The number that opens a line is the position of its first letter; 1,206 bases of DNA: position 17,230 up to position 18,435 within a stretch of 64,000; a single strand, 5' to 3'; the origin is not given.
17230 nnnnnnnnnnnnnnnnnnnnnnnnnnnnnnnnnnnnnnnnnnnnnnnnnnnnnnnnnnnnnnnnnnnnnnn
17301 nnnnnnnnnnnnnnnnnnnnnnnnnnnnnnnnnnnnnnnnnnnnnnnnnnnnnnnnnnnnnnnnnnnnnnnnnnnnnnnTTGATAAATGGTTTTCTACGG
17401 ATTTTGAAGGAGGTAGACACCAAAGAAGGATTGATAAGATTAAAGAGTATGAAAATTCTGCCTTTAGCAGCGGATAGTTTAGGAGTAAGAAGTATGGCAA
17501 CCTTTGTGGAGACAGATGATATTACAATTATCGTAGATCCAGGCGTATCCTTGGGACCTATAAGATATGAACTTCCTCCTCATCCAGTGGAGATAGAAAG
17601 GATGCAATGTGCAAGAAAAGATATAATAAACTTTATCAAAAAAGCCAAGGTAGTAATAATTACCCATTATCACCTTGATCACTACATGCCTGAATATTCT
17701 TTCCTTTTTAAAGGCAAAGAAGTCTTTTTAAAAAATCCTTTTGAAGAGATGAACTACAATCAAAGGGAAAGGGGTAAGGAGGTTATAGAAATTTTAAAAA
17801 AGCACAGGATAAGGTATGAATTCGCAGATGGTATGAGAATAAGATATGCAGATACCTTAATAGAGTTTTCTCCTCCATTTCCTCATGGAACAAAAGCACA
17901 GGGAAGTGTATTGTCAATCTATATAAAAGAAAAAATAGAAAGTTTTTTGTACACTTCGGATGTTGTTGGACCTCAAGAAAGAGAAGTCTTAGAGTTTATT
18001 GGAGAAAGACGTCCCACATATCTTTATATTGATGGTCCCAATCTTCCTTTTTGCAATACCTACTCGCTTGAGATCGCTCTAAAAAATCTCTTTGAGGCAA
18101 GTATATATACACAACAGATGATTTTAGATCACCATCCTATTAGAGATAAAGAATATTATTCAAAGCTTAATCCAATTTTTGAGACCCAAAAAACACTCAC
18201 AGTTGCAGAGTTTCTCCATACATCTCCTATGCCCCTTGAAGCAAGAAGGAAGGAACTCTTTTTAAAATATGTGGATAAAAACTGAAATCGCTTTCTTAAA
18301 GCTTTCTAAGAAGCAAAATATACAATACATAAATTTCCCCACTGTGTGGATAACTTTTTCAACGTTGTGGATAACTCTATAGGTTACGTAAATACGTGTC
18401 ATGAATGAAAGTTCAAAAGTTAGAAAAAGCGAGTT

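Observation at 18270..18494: Phased DnaA-box cluster overlapping two genes: candidate oriC remote from dnaA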

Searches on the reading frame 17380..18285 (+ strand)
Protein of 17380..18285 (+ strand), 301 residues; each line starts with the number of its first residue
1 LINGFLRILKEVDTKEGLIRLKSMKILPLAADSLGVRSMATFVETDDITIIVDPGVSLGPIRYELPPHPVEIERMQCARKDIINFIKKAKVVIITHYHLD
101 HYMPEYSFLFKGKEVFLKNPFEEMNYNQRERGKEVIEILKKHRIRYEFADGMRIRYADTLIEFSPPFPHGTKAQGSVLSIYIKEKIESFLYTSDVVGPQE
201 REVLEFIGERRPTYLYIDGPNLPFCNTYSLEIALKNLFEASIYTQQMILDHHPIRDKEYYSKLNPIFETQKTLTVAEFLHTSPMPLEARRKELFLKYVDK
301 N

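Call 7: search_protein_families(library=pfam, proteins=[window:17380-18285:+])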
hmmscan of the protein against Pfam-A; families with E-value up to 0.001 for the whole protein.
window:17380-18285:+ (301 aa): 2 families
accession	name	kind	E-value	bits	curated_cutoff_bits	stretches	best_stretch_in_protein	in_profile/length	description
PF00753.33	Lactamase_B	-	1.3e-07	32.2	22.7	1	38-206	6-161/196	Metallo-beta-lactamase superfamily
PF12706.13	Lactamase_B_2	-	0.00028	21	27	1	50-199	3-147/200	Beta-lactamase superfamily domain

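Call 10: find_homologous_proteins(query=window:17449-18285:+)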
Query window:17449-18285:+ (278 aa): 672 proteins with E <= 0.001 among 1047 candidates; the best 120 are listed.
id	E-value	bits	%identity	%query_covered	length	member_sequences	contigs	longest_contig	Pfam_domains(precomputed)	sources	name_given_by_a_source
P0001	2.1e-183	626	100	100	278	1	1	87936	PF00753.34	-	-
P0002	8.6e-101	355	58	100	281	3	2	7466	PF12706.14,PF00753.34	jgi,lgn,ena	-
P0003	1.1e-64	236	42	99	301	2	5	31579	PF12706.14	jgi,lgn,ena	-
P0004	2.2e-63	232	43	98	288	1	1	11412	-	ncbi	ncbi:MAG: hypothetical protein ACUVUG_06125 [Candidatus Aminicenantia bacterium]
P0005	3.9e-63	231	44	99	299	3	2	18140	PF12706.14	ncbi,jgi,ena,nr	ncbi:MAG: hypothetical protein DRQ10_02545 [Candidatus Hydrothermota bacterium]|nr:MAG: hypothetical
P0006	5.2e-63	231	45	98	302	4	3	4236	PF12706.14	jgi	-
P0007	1.9e-62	229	41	99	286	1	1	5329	-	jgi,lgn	jgi:predicted metallo-beta-lactamase superfamily hydrolase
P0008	3.9e-62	228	44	98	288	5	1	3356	PF12706.14,PF13483.13,PF00753.34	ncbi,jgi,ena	-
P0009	5.9e-62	228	43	99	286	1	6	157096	-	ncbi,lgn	ncbi:MAG: hypothetical protein QXR27_05380 [Archaeoglobaceae archaeon]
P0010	6.3e-62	227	44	97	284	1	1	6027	-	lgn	-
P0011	7.1e-62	227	41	99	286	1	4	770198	-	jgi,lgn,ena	jgi:predicted metallo-beta-lactamase superfamily hydrolase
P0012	1.0e-61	227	41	99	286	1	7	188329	-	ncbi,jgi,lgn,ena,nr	ncbi:MAG: MBL fold metallo-hydrolase [Archaeoglobus sp.]|jgi:predicted metallo-beta-lactamase superf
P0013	1.2e-61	227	41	99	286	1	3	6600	-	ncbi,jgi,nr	ncbi:MAG: hypothetical protein HA490_06380 [Archaeoglobales archaeon]|nr:hypothetical protein [Archa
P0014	1.2e-61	227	41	99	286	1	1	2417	-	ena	-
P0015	1.3e-61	226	44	99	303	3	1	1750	PF12706.14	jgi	-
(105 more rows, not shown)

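Call 11: find_encoding_contigs(protein=P0002, flank=10000, max_places=10)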
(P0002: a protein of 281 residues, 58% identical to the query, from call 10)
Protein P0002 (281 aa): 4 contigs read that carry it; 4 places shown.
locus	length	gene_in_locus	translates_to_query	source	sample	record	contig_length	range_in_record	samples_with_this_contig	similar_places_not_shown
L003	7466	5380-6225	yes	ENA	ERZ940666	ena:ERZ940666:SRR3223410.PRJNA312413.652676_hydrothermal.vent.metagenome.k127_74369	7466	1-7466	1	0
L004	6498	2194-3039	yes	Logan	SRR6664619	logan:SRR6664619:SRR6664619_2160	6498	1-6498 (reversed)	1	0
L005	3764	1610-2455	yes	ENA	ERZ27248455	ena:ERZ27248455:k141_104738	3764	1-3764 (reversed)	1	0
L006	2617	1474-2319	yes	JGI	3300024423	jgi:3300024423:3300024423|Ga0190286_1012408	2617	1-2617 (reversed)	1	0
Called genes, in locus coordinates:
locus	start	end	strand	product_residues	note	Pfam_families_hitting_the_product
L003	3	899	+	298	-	?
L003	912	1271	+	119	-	PF01925:TauE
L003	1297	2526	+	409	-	PF22422:MGH1-like_GH, PF01204:Trehalase (faint), PF03200:Glyco_hydro_63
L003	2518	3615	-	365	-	PF00478:IMPDH (faint), PF03060:NMO, PF01180:DHO_dh (weak)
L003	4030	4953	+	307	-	PF01063:Aminotran_4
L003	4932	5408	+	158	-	PF02502:LacAB_rpiB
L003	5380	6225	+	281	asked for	PF00753:Lactamase_B (faint), PF12706:Lactamase_B_2 (weak)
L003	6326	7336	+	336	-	PF00493:MCM (faint), PF20030:bpMoxR (weak), PF07726:AAA_3, PF07728:AAA_5, PF17863:AAA_lid_2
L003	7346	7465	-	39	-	?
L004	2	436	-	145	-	?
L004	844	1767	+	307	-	PF01063:Aminotran_4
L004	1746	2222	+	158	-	PF02502:LacAB_rpiB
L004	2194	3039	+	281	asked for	PF00753:Lactamase_B (faint), PF12706:Lactamase_B_2 (weak)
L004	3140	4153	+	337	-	PF00493:MCM (faint), PF20030:bpMoxR (weak), PF07726:AAA_3, PF07728:AAA_5, PF17863:AAA_lid_2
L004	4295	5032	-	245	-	PF01975:SurE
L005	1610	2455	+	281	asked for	PF00753:Lactamase_B (faint), PF12706:Lactamase_B_2 (weak)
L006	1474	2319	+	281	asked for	PF00753:Lactamase_B (faint), PF12706:Lactamase_B_2 (weak)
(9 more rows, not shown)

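Call 12: find_encoding_contigs(protein=P0001, flank=10000, max_places=10)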
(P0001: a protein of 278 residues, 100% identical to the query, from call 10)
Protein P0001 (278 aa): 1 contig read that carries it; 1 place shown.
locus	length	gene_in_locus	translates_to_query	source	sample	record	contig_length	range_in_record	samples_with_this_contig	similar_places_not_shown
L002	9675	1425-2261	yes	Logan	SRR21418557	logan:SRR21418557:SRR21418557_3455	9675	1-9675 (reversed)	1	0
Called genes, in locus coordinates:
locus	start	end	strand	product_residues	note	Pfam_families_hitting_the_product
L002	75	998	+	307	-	PF01063:Aminotran_4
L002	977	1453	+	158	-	PF02502:LacAB_rpiB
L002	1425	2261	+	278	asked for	PF00753:Lactamase_B (weak)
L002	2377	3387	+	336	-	PF20030:bpMoxR, PF07726:AAA_3, PF07728:AAA_5, PF17863:AAA_lid_2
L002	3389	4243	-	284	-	PF00202:Aminotran_3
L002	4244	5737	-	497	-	PF00171:Aldedh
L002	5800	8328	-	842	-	PF05547:Peptidase_M6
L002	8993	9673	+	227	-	?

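Call 41: find_related_loci(query=A2, collection=metagenome_contigs, flank=10000)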
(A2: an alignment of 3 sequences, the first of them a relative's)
Query A2 (278 aa) in metagenome_contigs; peptide patterns used: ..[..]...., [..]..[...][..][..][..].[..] (x = any residue, [..] = any of these).
600 stretches matched a pattern (row limit reached: there are more); 31 encode a relative of the query (tblastn E <= 1e-3); 31 distinct loci.
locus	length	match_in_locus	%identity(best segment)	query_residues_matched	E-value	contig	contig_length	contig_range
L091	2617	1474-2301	58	1-278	6e-110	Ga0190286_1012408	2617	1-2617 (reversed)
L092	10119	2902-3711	40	6-271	5e-53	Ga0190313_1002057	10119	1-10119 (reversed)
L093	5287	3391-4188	37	1-267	4e-47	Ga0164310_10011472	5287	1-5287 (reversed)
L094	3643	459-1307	34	6-273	2e-47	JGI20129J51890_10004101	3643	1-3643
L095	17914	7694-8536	33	6-271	3e-46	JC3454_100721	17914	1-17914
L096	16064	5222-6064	34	6-271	7e-46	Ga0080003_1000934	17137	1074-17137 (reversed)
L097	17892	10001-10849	34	6-273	7e-46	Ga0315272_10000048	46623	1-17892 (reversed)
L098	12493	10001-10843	33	6-271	6e-46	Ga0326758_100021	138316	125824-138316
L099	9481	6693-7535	33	6-271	8e-46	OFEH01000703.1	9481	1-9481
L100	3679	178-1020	33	6-271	1e-45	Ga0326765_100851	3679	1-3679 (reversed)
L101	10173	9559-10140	42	1-197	2e-42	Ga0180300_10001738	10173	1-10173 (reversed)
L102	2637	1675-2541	35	1-271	2e-40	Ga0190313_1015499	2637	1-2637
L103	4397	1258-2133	32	6-278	7e-40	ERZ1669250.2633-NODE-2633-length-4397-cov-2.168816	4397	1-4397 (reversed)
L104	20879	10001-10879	32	1-273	3e-39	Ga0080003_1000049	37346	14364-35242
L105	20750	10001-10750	36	1-239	3e-37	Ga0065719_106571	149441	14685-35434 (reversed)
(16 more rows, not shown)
